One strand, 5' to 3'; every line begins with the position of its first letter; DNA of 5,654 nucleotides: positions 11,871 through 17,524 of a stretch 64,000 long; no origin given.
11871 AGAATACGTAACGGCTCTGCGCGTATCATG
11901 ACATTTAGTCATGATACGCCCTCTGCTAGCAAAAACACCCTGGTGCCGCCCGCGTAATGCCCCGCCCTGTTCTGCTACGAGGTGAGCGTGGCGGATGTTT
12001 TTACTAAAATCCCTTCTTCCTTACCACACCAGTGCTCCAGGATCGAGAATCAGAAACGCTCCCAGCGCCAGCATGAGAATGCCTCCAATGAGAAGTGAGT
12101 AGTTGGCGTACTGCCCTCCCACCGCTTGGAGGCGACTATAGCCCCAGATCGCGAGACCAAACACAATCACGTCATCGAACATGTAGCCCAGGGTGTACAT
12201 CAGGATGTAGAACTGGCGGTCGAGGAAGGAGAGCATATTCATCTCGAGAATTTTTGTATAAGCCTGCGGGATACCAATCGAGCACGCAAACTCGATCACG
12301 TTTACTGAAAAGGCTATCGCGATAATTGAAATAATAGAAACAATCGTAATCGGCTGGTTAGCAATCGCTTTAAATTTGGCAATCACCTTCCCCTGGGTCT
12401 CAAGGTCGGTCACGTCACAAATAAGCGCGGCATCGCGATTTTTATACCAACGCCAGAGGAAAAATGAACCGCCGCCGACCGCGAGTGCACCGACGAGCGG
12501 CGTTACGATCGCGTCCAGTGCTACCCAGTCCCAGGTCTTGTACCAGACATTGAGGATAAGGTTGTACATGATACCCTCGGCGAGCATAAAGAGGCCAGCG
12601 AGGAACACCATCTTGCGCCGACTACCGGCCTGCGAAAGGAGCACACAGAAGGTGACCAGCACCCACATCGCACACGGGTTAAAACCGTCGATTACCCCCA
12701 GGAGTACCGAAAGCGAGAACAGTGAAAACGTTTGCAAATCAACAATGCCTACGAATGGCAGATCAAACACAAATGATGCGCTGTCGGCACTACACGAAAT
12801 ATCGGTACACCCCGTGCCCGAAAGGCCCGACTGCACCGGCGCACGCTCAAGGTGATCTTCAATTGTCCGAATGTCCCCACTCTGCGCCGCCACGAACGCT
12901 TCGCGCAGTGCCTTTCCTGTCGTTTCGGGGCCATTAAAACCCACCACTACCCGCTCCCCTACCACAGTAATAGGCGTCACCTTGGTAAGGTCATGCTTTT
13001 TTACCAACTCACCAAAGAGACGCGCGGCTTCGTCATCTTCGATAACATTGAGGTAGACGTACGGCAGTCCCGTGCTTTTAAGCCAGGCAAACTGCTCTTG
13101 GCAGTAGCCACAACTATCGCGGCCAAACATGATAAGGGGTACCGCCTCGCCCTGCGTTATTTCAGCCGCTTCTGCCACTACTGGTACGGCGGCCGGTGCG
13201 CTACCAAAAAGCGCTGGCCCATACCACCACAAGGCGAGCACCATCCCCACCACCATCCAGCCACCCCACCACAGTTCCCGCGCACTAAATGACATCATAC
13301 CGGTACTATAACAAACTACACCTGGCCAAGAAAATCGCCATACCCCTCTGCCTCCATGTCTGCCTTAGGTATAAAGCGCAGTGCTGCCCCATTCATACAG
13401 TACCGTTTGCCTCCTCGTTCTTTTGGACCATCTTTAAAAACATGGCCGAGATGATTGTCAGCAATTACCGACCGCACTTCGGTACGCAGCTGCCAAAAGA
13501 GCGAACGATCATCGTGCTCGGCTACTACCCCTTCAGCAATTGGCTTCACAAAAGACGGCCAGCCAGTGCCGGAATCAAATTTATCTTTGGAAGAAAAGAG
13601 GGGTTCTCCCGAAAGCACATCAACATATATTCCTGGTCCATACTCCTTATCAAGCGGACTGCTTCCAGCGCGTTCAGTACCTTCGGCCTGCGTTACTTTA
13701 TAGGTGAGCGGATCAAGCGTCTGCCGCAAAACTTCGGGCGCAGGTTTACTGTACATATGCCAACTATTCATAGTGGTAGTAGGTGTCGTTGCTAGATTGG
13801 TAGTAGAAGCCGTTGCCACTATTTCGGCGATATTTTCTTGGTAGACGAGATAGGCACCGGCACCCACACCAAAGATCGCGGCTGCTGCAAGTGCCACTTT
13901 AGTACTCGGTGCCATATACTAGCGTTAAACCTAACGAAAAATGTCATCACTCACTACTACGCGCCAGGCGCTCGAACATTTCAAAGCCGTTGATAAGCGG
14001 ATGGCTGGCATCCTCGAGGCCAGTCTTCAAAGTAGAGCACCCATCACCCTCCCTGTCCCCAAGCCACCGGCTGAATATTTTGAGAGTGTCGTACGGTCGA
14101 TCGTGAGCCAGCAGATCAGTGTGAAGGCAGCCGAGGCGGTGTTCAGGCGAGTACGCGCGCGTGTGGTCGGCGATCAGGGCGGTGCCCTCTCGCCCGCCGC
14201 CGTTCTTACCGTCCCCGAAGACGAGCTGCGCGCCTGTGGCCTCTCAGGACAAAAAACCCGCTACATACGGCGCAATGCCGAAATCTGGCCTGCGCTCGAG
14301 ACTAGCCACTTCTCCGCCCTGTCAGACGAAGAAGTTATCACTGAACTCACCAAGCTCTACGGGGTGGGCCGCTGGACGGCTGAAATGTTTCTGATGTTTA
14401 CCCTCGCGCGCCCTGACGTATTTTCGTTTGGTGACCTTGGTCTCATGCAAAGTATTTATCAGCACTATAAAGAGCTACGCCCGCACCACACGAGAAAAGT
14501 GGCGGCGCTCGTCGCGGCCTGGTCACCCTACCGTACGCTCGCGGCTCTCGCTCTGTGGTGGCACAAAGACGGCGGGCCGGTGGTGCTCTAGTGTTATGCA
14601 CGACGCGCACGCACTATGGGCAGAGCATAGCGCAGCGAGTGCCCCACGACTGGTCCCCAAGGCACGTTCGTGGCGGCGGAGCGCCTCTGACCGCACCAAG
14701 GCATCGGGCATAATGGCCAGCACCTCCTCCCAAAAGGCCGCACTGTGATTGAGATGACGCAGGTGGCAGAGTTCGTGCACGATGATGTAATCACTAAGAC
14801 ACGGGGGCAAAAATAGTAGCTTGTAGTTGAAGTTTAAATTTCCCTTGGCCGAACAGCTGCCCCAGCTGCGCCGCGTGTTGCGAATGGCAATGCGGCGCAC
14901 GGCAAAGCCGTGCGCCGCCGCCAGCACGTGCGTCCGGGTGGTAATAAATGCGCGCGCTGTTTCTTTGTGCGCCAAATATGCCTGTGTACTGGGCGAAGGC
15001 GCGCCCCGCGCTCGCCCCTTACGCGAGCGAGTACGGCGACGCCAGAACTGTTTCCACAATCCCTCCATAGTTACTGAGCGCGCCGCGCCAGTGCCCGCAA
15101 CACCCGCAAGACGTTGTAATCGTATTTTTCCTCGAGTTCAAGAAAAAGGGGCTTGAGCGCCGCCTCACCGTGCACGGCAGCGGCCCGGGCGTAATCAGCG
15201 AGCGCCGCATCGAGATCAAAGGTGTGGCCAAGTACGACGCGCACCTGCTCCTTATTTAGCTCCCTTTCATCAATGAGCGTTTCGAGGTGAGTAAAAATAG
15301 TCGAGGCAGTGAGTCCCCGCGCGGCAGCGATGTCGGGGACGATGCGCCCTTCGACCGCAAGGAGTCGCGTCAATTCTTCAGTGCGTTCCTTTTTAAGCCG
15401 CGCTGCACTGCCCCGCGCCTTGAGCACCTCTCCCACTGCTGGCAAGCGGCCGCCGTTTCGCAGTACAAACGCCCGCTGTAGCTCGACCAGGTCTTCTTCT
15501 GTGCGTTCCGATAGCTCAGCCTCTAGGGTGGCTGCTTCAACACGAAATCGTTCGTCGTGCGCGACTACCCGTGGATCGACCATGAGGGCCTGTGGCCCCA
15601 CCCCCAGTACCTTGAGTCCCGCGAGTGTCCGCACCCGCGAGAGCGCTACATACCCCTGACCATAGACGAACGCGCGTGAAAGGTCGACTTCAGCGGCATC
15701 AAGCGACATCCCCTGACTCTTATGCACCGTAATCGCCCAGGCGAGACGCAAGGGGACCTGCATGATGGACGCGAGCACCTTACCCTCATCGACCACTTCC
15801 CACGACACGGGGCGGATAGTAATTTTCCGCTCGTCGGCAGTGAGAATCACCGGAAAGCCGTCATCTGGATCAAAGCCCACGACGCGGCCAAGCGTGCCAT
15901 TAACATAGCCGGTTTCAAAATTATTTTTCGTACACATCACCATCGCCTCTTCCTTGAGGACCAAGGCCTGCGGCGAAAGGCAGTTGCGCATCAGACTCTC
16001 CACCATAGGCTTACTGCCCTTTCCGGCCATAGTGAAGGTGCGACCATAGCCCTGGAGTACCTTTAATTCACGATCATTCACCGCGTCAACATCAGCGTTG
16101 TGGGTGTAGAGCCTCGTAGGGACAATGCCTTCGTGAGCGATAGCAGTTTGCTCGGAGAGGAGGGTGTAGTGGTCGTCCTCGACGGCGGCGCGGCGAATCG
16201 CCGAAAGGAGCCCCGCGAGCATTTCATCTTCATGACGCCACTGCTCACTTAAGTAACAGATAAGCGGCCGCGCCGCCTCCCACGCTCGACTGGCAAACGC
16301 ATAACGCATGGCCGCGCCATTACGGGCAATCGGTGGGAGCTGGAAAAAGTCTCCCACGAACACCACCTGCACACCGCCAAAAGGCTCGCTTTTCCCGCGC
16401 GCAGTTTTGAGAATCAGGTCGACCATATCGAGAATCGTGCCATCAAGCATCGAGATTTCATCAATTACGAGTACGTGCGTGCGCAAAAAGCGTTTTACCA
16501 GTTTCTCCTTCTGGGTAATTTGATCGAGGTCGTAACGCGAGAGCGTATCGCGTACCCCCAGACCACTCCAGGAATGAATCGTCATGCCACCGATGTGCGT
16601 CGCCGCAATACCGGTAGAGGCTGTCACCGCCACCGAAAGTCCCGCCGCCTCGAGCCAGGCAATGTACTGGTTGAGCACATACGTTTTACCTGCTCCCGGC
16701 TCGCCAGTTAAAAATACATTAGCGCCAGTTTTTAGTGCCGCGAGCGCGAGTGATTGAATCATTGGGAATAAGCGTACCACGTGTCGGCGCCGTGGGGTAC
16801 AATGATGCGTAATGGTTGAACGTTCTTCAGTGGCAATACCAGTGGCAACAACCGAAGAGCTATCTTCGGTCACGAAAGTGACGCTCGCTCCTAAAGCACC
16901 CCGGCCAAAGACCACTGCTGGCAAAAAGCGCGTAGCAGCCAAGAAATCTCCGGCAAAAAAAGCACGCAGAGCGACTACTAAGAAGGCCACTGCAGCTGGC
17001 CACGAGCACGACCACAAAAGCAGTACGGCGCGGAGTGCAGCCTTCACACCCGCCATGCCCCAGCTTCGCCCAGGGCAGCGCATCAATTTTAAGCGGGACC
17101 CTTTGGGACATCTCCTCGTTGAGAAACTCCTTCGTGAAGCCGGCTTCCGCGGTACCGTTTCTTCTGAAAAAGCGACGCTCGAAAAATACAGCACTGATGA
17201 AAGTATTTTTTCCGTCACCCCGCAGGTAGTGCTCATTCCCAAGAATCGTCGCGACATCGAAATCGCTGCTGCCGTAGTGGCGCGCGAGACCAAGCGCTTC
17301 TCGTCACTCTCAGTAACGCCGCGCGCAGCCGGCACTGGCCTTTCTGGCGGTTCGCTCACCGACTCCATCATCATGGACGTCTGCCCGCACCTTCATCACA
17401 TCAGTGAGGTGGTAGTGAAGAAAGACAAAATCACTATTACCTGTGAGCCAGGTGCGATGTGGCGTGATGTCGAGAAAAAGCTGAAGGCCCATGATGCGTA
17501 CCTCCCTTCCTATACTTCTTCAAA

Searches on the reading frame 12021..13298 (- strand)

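Call 16: search_protein_families(library=ncbifam, proteins=[window:12021-13298:-])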
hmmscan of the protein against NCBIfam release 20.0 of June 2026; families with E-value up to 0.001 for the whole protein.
window:12021-13298:- (425 aa): 7 families
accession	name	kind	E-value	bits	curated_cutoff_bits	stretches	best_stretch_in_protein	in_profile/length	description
NF041212.1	Uxx_star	subfamily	4.1e-09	36.6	66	1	56-123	2-66/70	Uxx-star family glutaredoxin-like (seleno)protein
TIGR02196.1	GlrX_YruB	hypoth_equivalog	1.5e-08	35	88.55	1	57-122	4-65/74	glutaredoxin-like protein, YruB-family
NF041114.2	gluta_UXX_star_1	equivalog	8.5e-06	25.9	72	1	56-123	2-66/70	UXX-star selenoprotein family 1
NF041211.1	gluta_UXX_star_2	equivalog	2.5e-05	24.2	100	1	56-123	2-66/71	UXX-star (seleno)protein family 2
TIGR02200.1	GlrX_actino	hypoth_equivalog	3.3e-05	24.2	89.5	1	57-93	4-40/77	mycoredoxin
NF047338.1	gluta_UXX_star_3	exception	0.0001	22.3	97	1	56-123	2-66/70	UXX-star (seleno)protein family 3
NF045501.1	HUGP_GUXX-star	exception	0.0001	21.9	325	1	50-124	162-233/236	HUGP/GUXX-star fusion selenoprotein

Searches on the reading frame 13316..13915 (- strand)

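Call 68: search_protein_families(library=pfam, proteins=[window:13316-13915:-], max_evalue=0.001)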
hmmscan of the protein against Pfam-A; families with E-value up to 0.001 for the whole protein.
window:13316-13915:- (199 aa): 1 family
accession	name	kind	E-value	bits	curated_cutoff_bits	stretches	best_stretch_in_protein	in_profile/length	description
PF01641.26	SelR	-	2.6e-41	140.7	24.9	1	67-183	1-116/116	SelR domain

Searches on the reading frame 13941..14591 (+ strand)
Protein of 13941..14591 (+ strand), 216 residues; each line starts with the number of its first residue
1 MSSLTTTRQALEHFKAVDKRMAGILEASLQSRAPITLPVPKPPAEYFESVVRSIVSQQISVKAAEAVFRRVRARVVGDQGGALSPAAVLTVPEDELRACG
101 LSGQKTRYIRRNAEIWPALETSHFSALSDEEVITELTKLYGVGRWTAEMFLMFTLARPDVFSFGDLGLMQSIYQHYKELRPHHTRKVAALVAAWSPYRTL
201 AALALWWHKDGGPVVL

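Call 68: search_protein_families(library=pfam, proteins=[window:13941-14591:+], max_evalue=0.001)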
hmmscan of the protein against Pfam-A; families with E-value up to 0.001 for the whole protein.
window:13941-14591:+ (216 aa): 1 family
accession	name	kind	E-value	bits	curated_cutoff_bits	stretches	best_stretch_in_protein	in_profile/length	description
PF00730.31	HhH-GPD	-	9.3e-13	48.9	26.2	1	51-189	1-100/108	HhH-GPD superfamily base excision DNA repair protein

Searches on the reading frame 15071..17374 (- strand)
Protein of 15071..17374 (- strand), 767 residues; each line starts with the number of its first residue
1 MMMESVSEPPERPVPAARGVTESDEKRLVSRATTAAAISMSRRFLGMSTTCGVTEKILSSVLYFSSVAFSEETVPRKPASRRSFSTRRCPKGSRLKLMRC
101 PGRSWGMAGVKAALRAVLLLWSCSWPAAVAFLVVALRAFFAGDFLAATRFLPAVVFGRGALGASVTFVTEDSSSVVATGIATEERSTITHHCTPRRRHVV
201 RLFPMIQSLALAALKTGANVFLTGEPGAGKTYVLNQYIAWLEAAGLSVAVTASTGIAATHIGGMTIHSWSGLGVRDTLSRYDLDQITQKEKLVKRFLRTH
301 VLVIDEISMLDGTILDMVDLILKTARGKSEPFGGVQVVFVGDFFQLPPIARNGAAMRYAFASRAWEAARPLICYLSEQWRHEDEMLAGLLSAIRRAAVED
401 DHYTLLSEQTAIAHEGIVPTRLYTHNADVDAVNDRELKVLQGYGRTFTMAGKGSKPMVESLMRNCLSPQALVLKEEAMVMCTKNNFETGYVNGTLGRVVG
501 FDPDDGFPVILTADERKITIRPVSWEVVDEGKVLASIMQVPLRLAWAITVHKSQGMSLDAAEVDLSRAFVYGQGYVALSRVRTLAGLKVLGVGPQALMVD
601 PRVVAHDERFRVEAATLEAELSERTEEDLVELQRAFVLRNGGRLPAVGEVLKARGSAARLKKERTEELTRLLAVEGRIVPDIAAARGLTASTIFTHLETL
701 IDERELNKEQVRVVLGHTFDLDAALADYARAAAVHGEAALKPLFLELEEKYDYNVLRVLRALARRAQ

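Call 16: search_protein_families(library=ncbifam, proteins=[window:15071-17374:-])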
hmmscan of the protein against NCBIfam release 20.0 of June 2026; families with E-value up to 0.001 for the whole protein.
window:15071-17374:- (767 aa): 5 families
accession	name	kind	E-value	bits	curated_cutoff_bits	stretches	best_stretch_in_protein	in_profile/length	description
TIGR01448.2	helicase_RecD2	equivalog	3.8e-22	78.2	500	1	207-556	321-651/713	SF1B family DNA helicase RecD2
TIGR01447.1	recD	equivalog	4.5e-15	55.2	310.15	1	205-350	149-305/597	exodeoxyribonuclease V subunit alpha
TIGR02768.1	TraA_Ti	equivalog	6.1e-15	54.6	590.45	2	222-357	380-496/751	Ti-type conjugative transfer relaxase TraA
NF010464.0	PRK13889.1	subfamily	4.2e-12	44.8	1015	2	477-584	605-696/992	conjugal transfer relaxase TraA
NF010402.0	PRK13826.1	subfamily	1.2e-06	26.8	1317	1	222-380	402-540/1102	Dtr system oriT relaxase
